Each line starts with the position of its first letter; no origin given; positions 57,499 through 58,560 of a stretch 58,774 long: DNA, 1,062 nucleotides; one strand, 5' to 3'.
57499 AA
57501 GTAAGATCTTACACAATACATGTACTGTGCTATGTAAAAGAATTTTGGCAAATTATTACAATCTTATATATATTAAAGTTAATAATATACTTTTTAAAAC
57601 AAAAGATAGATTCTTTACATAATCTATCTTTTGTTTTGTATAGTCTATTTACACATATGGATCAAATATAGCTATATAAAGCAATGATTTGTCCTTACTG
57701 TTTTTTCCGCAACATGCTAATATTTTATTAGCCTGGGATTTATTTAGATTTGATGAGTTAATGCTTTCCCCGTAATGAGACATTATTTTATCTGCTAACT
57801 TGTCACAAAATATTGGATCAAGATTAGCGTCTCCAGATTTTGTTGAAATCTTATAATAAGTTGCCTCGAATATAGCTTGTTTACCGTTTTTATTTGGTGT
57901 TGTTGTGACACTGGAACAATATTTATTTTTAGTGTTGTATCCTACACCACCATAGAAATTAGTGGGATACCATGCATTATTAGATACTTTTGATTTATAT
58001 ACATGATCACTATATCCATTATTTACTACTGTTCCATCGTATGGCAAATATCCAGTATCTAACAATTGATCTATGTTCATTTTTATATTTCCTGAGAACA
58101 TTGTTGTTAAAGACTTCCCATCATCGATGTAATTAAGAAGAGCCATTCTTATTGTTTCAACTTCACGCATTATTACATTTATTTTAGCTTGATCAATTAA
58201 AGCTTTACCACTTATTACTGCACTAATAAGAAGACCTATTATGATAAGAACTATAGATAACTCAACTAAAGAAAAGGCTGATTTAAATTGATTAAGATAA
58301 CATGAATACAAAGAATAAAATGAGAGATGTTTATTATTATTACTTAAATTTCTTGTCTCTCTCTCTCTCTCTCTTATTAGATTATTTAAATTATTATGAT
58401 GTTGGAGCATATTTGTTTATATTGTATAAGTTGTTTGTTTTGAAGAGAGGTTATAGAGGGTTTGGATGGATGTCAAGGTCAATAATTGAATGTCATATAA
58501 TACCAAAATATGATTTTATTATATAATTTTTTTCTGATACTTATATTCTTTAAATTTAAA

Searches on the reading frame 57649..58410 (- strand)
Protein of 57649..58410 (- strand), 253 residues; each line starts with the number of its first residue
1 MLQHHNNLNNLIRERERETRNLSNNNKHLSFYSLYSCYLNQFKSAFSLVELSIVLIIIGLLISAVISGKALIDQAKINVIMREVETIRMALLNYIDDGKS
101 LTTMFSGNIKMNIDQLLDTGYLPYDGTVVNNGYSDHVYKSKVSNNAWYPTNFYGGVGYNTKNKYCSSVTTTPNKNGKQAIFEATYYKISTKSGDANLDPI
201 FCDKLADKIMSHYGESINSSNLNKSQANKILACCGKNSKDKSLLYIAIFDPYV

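Call 8: search_protein_families(library=pfam, proteins=[window:57649-58410:-], max_evalue=1)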
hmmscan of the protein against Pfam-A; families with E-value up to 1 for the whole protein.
window:57649-58410:- (253 aa): 2 families
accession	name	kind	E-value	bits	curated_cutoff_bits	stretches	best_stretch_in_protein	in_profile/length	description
PF07963.17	N_methyl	-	0.0021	18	21.2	1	44-65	5-26/27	Prokaryotic N-terminal methylation motif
PF14144.11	DOG1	-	0.25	12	27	1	203-252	19-69/77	Seed dormancy control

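Call 9: search_protein_families(library=ncbifam, proteins=[window:57649-58410:-], max_evalue=1)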
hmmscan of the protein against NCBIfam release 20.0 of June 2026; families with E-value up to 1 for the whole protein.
window:57649-58410:- (253 aa): 5 families
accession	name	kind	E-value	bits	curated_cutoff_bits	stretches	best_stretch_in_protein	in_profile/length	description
TIGR01710.1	typeII_sec_gspG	equivalog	3.1e-05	24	88.85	1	45-99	2-57/134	type II secretion system major pseudopilin GspG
TIGR02532.1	IV_pilin_GFxxxE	domain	0.00061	19.5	16.3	1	44-66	2-24/24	prepilin-type N-terminal cleavage/methylation domain-containing protein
TIGR00827.1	EIIC-GAT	subfamily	0.028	13.3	542.2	1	47-132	297-377/407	galactitol-specific PTS transporter subunit IIC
TIGR01708.2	typeII_sec_gspH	equivalog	0.055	13.5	80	1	46-66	4-24/169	type II secretion system minor pseudopilin GspH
NF040999.1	pilin_ComGC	equivalog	0.49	10.6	75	0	44-66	2-24/84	competence type IV pilus major pilin ComGC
